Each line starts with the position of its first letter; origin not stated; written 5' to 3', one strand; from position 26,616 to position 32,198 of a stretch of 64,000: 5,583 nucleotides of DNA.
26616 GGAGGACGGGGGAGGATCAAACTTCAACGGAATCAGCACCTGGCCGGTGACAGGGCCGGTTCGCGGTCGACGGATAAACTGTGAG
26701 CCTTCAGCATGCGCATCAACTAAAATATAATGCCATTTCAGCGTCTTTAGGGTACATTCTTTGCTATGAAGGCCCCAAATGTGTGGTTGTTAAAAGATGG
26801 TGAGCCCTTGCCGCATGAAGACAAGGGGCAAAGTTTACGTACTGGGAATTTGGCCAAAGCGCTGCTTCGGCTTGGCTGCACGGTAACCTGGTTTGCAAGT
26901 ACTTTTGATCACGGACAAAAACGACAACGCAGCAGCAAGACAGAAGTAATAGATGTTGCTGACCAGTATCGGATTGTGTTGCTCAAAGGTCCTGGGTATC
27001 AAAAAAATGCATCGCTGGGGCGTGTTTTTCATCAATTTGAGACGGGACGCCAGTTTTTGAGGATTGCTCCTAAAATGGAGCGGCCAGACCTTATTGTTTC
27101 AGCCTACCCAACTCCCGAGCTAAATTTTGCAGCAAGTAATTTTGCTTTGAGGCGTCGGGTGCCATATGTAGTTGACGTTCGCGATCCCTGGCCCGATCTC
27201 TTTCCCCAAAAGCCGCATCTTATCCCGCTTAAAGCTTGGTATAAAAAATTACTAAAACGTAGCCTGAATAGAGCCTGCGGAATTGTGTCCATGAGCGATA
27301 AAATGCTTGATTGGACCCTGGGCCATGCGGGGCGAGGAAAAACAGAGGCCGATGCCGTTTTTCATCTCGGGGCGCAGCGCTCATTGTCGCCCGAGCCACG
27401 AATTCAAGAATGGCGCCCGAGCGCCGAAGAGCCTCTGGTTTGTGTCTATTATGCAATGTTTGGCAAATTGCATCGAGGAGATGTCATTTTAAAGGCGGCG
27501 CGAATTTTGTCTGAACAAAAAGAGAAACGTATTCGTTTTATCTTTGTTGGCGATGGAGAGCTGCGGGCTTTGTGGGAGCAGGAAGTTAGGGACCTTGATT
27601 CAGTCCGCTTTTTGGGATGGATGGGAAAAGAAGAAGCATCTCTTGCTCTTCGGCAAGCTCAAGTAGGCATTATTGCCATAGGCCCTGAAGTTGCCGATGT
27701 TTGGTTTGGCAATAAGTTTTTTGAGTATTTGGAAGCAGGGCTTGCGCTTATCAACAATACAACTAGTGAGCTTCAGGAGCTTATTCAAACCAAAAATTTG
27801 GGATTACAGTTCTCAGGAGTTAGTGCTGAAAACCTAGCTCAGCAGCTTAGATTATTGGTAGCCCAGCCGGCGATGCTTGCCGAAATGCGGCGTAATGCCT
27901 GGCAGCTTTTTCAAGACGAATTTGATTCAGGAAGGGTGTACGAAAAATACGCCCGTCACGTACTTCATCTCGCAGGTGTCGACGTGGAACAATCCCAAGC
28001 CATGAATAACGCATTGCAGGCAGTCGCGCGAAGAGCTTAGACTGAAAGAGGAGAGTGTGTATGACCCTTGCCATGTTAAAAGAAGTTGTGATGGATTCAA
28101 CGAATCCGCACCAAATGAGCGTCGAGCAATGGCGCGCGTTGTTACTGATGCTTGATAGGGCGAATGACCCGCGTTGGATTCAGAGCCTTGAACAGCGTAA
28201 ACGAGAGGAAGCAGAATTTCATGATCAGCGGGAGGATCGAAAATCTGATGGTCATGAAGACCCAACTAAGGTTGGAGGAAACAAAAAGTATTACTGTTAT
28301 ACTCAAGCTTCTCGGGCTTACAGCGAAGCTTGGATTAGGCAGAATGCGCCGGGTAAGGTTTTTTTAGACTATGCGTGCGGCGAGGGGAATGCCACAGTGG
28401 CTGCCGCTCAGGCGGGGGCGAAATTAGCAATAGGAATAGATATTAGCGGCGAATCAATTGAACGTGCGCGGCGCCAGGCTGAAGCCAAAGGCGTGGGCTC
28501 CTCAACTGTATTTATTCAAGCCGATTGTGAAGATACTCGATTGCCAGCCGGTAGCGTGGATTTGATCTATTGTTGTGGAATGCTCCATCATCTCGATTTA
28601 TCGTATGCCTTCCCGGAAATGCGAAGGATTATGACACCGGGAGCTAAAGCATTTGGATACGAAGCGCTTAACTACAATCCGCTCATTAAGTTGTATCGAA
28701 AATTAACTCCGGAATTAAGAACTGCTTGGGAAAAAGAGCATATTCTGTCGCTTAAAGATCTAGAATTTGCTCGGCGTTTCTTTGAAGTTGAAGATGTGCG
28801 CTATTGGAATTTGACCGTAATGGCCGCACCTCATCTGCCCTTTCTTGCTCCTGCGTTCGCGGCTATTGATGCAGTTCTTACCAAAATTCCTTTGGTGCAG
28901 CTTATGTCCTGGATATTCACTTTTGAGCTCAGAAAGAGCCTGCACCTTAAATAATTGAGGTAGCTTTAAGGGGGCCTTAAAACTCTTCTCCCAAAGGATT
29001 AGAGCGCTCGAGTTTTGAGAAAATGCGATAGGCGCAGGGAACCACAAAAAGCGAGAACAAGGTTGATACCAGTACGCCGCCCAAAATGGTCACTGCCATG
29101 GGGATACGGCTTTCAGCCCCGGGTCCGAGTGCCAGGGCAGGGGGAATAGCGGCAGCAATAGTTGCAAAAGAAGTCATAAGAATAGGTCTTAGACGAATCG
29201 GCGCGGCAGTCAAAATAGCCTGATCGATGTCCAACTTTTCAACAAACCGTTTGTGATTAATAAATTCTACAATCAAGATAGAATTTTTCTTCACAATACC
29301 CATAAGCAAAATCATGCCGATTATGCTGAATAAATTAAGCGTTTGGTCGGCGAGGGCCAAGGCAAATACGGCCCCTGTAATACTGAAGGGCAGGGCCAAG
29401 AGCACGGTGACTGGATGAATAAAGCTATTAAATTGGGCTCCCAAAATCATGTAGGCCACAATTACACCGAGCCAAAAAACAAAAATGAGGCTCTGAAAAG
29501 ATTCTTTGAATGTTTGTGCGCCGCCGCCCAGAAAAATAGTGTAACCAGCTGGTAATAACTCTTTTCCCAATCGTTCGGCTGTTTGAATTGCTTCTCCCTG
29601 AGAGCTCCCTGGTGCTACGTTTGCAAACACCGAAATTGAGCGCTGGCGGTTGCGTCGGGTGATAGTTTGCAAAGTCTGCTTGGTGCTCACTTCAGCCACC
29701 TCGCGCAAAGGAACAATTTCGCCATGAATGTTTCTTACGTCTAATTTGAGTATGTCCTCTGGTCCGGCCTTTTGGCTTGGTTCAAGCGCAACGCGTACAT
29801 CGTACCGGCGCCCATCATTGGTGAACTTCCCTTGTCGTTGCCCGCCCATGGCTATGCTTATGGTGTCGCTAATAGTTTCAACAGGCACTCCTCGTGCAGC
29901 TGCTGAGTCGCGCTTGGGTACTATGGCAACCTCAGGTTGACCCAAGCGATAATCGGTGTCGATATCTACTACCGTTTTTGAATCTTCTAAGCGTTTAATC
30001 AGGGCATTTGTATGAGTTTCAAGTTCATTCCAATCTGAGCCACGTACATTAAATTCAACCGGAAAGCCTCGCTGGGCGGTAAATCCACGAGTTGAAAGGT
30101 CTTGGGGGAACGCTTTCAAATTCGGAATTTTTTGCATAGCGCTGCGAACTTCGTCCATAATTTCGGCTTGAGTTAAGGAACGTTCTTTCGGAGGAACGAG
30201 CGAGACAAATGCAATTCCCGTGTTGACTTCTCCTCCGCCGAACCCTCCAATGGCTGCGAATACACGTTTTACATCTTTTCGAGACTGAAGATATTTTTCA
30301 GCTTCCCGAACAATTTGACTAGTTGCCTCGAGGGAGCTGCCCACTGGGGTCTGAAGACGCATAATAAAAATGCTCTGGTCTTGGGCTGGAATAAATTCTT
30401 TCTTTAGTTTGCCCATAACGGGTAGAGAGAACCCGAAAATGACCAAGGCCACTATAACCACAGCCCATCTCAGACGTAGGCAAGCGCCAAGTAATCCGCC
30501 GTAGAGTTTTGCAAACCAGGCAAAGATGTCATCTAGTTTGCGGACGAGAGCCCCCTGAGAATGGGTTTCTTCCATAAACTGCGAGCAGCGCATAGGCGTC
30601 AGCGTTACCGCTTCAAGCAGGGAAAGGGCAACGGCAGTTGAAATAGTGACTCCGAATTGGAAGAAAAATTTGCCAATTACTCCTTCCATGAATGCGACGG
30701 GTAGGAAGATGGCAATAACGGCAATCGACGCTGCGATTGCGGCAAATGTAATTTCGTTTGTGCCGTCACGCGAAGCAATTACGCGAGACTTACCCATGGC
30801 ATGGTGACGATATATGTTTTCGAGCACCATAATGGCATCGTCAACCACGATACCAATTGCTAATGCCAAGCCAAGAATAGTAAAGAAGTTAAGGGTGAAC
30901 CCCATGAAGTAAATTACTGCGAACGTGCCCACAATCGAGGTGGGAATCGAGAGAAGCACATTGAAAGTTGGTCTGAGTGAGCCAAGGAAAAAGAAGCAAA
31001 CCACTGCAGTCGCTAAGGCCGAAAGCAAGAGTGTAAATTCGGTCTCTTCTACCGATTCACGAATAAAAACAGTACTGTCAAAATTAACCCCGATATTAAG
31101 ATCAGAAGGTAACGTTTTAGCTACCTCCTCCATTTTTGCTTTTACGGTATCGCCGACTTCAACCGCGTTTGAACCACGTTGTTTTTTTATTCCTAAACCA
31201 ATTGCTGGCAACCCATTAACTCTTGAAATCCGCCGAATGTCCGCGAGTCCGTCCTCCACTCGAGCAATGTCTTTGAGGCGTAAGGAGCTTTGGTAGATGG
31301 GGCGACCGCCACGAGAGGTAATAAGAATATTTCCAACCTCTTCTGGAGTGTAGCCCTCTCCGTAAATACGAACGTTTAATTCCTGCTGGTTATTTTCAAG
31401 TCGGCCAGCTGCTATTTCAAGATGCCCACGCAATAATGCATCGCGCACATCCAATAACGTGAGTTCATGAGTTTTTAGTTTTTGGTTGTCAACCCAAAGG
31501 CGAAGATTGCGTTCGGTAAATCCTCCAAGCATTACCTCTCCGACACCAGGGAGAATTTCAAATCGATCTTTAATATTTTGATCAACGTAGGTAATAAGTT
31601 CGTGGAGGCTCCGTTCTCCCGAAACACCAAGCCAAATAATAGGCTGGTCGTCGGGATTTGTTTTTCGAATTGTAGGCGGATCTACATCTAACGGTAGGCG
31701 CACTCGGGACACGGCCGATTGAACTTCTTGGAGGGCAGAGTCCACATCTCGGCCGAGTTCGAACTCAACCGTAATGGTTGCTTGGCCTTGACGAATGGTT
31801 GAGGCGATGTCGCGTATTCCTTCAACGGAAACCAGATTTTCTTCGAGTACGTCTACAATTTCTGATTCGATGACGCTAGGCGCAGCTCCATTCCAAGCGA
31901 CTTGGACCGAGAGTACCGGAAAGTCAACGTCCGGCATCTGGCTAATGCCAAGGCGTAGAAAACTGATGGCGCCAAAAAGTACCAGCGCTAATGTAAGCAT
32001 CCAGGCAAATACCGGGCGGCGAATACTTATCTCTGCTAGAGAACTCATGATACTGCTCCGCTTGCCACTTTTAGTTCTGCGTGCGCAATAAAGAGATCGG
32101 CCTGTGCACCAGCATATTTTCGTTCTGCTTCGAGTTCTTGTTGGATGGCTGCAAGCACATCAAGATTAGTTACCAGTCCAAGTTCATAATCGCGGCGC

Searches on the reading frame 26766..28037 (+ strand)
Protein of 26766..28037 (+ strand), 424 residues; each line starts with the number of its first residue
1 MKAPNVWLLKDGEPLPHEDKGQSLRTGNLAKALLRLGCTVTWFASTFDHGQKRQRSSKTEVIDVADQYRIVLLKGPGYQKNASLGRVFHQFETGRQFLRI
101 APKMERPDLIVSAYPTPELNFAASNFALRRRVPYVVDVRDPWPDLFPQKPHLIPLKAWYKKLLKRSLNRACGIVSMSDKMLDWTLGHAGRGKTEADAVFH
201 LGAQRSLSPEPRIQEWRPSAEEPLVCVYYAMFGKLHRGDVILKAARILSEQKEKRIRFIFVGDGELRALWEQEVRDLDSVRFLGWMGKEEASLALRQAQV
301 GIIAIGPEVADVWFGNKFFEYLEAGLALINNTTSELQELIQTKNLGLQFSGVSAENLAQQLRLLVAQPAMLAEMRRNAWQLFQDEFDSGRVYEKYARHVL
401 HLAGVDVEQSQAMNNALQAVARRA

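Call 21: search_protein_families(library=pfam, proteins=[window:26766-28037:+], max_evalue=0.001)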
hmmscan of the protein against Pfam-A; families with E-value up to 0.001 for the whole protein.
window:26766-28037:+ (424 aa): 5 families
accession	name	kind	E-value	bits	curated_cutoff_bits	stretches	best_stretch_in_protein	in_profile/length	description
PF13439.12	Glyco_transf_4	-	7e-12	46.1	28.5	1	21-189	3-153/170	Glycosyltransferase Family 4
PF13579.12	Glyco_trans_4_4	-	2.3e-11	44.7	29.7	1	21-184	2-142/158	Glycosyl transferase 4-like domain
PF13692.12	Glyco_trans_1_4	-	2.5e-11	44.5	27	1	237-365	16-140/142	Glycosyl transferases group 1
PF00534.26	Glycos_transf_1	-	6.6e-09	36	26.4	1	218-378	10-169/172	Glycosyl transferases group 1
PF13524.12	Glyco_trans_1_2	-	5e-06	27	25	1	248-393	6-140/144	Glycosyl transferase-like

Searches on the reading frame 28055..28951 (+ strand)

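Call 21: search_protein_families(library=pfam, proteins=[window:28055-28951:+], max_evalue=0.001)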
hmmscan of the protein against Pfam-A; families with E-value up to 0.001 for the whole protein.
window:28055-28951:+ (299 aa): 8 families
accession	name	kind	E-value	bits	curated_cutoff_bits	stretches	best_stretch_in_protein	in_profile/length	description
PF13649.12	Methyltransf_25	-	1.3e-19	71.1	27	1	104-196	2-96/97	Methyltransferase domain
PF08241.18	Methyltransf_11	-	7.9e-19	68.5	21.2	1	104-198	1-92/95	Methyltransferase domain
PF13847.12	Methyltransf_31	-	1.4e-13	51.2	27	1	99-196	3-104/145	Methyltransferase domain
PF08242.18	Methyltransf_12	-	3.8e-11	44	30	1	104-197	1-96/98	Methyltransferase domain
PF13489.12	Methyltransf_23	-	3.1e-08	33.9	27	1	97-205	20-120/164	Methyltransferase domain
PF01209.24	Ubie_methyltran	-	7.1e-06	26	20.1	1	97-200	45-150/233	ubiE/COQ5 methyltransferase family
PF06325.19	PrmA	-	6.8e-05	22.9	22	1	97-172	159-231/296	Ribosomal protein L11 methyltransferase (PrmA)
PF02353.26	CMAS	-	0.00071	19.4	27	0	98-181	61-141/273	Mycolic acid cyclopropane synthetase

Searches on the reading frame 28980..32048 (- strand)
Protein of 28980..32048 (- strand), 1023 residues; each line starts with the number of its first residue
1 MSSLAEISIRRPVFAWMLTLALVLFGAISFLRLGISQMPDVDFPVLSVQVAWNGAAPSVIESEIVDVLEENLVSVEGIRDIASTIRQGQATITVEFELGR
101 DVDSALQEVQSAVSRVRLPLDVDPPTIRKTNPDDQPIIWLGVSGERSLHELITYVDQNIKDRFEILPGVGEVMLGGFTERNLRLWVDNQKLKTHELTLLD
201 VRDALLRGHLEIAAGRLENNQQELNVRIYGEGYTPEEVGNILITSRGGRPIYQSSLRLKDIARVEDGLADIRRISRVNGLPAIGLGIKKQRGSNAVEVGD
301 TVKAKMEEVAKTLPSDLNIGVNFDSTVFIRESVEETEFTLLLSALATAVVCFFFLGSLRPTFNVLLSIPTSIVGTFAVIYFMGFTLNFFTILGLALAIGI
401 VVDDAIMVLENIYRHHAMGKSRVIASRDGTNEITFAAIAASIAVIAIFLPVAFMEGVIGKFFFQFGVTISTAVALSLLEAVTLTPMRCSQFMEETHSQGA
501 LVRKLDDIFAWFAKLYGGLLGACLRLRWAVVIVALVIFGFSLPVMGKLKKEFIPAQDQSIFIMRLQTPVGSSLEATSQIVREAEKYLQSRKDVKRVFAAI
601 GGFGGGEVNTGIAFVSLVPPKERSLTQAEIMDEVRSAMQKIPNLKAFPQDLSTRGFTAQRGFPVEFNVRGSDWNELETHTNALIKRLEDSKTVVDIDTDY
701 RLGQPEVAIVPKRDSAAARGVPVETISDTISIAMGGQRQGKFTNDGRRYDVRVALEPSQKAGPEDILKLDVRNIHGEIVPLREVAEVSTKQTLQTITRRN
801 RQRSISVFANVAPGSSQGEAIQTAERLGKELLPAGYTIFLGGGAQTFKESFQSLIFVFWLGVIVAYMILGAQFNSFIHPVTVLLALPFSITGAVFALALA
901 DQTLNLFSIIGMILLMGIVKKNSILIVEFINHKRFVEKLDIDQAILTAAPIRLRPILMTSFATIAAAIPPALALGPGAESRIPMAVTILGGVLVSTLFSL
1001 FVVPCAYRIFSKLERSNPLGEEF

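Call 21: search_protein_families(library=pfam, proteins=[window:28980-32048:-], max_evalue=0.001)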
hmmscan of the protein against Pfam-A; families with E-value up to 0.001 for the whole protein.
window:28980-32048:- (1023 aa): 2 families
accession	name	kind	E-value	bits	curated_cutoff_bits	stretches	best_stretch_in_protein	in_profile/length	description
PF00873.25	ACR_tran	-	3.2e-280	932.7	28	1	5-1010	2-1020/1021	AcrB/AcrD/AcrF family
PF03176.21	MMPL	-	0.00024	20.6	20.5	0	306-485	111-296/333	MMPL family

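Call 79: search_protein_families(library=ncbifam, proteins=[window:28980-32048:-], max_evalue=1e-10)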
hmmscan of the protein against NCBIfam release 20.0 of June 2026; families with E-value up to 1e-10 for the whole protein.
window:28980-32048:- (1023 aa): 11 families
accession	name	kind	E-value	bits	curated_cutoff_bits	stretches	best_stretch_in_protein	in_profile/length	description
NF033617.1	RND_permease_2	subfamily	4.3e-268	892.3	1250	1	6-1011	2-1008/1009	multidrug efflux RND transporter permease subunit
NF000282.2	RND_permease_1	subfamily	3.9e-216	720.3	1250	1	8-1009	4-1026/1029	multidrug efflux RND transporter permease subunit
TIGR00915.1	2A0602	subfamily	4.4e-195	650.6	940.35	1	5-1013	2-1031/1050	efflux RND transporter permease subunit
NF007133.0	PRK09579.1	equivalog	9.4e-172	573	1763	1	5-1014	4-1006/1017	multidrug efflux RND transporter permease subunit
NF007905.0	PRK10614.1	equivalog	2e-168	562.1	1774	1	7-1015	6-1013/1025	multidrug efflux RND transporter permease subunit MdtC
NF007798.0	PRK10503.1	equivalog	5.2e-158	527.6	1584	1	8-1015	16-1027/1040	MdtB/MuxB family multidrug efflux RND transporter permease subunit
NF007131.0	PRK09577.1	equivalog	4.5e-145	484.9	1768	1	5-1013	2-1025/1045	multidrug efflux RND transporter permease subunit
NF007842.1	PRK10555.1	equivalog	4.7e-140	468.3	1854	1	5-1007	2-1023/1036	multidrug efflux RND transporter permease AcrD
NF000037.1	RND_perm_OqxB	exception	1.5e-138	463.4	2200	1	7-1019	6-1044/1050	multidrug efflux RND transporter permease subunit OqxB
NF011706.2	PRK15127.1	equivalog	2.9e-128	429.4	2150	1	7-1009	4-1028/1049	multidrug efflux RND transporter permease subunit AcrB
TIGR00914.1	2A0601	subfamily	3.5e-113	379.3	701.45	1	6-1012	7-1037/1051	CusA/CzcA family heavy metal efflux RND transporter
